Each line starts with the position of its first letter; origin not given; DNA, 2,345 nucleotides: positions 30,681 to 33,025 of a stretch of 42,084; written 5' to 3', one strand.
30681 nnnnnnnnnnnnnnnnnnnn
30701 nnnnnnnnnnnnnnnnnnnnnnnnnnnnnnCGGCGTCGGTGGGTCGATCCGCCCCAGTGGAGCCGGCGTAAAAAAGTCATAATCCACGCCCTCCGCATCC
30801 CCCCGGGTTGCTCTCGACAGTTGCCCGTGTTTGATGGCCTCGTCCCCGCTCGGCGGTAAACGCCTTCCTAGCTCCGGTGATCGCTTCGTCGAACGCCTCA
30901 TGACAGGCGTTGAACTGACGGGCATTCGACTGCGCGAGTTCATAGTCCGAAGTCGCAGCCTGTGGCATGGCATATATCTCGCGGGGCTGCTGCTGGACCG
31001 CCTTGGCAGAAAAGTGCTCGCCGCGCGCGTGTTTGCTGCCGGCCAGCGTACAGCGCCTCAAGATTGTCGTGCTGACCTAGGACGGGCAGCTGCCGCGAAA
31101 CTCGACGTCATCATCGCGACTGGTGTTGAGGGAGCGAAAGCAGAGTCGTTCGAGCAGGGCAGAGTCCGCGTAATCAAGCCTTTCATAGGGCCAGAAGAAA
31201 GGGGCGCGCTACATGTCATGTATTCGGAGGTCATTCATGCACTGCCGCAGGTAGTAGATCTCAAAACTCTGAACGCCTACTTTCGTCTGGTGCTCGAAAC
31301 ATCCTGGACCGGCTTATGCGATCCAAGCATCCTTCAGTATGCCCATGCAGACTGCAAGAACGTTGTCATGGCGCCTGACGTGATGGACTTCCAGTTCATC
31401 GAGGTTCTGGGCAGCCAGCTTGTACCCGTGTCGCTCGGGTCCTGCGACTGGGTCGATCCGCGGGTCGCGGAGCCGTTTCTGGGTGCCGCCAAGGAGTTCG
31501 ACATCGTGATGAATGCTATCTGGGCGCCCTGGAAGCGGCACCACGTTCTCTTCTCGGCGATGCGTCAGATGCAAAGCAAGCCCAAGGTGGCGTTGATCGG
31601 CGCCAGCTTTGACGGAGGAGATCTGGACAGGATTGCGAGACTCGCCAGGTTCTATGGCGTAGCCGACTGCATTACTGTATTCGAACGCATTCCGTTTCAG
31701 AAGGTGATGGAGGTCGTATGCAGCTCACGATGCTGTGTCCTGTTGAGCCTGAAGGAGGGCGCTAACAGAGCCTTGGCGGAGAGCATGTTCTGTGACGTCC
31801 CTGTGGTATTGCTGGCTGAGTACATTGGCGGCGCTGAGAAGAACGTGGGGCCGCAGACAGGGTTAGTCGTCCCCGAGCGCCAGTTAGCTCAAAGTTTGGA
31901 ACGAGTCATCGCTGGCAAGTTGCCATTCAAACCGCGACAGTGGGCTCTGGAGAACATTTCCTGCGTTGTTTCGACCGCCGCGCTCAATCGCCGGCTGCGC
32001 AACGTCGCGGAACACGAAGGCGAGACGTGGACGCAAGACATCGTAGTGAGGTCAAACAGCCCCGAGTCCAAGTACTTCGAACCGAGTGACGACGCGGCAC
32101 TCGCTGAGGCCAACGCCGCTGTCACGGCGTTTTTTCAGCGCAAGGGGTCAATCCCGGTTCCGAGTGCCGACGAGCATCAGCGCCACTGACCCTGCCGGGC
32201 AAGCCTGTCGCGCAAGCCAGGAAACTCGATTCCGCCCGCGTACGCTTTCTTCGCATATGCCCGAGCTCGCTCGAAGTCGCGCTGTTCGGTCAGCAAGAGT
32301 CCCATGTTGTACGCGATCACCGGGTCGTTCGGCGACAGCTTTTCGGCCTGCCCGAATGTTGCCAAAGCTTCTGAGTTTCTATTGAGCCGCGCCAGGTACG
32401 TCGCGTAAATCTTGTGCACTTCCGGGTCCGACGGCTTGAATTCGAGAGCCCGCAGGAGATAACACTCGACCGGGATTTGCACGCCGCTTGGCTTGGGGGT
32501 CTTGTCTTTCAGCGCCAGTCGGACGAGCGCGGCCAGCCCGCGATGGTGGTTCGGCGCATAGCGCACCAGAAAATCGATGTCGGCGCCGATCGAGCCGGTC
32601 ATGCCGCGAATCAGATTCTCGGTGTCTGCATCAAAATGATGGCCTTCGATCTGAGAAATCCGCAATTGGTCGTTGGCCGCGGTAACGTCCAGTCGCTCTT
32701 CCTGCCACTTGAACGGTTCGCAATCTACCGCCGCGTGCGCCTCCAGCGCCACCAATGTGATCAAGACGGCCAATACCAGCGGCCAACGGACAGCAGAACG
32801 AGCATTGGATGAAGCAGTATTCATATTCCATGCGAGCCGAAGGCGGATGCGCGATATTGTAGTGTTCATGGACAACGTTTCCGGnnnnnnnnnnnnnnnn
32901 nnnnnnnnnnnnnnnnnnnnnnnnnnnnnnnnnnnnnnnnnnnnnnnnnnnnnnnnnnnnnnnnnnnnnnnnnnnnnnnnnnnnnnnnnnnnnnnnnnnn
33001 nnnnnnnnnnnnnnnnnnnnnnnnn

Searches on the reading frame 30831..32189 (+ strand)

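Call 7: search_protein_families(library=ncbifam, proteins=[window:30831-32189:+], max_evalue=0.01)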
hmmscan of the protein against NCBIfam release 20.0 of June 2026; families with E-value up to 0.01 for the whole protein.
window:30831-32189:+ (452 aa): 4 families
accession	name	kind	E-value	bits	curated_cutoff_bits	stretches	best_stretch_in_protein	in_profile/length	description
NF041876.1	EPS_EpsE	equivalog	5.7e-06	25.8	400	1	221-359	213-358/389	exopolysaccharide biosynthesis GT4 family glycosyltransferase EpsE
TIGR03999.1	thiol_BshA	equivalog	0.0002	20.4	273.7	1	246-348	223-321/375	N-acetyl-alpha-D-glucosaminyl L-malate synthase BshA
TIGR03088.1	stp2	hypoth_equivalog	0.0003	20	409.05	1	251-358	228-334/374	TIGR03088 family PEP-CTERM/XrtA system glycosyltransferase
NF047684.1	TeichurnBiosyTuaC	equivalog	0.0077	15.2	550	0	240-359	237-348/391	teichuronic acid biosynthesis protein TuaC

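Call 8: search_protein_families(library=pfam, proteins=[window:30831-32189:+], max_evalue=0.01)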
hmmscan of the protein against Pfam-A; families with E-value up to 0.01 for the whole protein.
window:30831-32189:+ (452 aa): 2 families
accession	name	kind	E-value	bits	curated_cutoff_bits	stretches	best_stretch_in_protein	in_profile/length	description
PF00534.26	Glycos_transf_1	-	2.1e-12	47.4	26.4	1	222-360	15-156/172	Glycosyl transferases group 1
PF13692.12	Glyco_trans_1_4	-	7.3e-12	46.2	27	1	230-360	10-140/142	Glycosyl transferases group 1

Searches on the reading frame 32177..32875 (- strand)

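Call 7: search_protein_families(library=ncbifam, proteins=[window:32177-32875:-], max_evalue=0.01)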
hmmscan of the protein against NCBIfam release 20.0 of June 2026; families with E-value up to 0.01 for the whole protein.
window:32177-32875:- (232 aa): 3 families
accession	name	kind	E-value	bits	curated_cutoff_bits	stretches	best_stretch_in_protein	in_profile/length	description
TIGR02521.1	type_IV_pilW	equivalog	5.9e-09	35.8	154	1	140-213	54-127/234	type IV pilus biogenesis/stability protein PilW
TIGR02917.1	PEP_TPR_lipo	equivalog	1.1e-05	23.6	312.2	1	139-211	317-389/899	XrtA/PEP-CTERM system TPR-repeat protein PrsT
NF040959.1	MamA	equivalog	0.0006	19.3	200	1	140-211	128-199/204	magnetosome protein MamA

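Call 8: search_protein_families(library=pfam, proteins=[window:32177-32875:-], max_evalue=0.01)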
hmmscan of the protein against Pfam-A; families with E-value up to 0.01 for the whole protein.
window:32177-32875:- (232 aa): 8 families
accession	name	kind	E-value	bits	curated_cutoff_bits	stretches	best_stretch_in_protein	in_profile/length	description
PF13414.12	TPR_11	-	1.8e-07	31.1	26.8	1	164-196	7-39/42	TPR repeat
PF13431.12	TPR_17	-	2e-06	28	24.4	0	179-206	7-34/34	Tetratricopeptide repeat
PF07719.23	TPR_2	-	2.5e-06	27.6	27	0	188-212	4-28/34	Tetratricopeptide repeat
PF13432.12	TPR_16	-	3.9e-05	24.4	32.7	1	158-213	4-59/65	Tetratricopeptide repeat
PF13428.12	TPR_14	-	4.2e-05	24.3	23.5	1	151-192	1-42/44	Tetratricopeptide repeat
PF00515.34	TPR_1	-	0.00033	20.8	27.8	0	189-211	5-27/34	Tetratricopeptide repeat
PF14559.12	TPR_19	-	0.00057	20.6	25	1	165-207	5-47/68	Tetratricopeptide repeat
PF13181.12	TPR_8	-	0.0023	18.4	25.7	0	189-211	5-27/34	Tetratricopeptide repeat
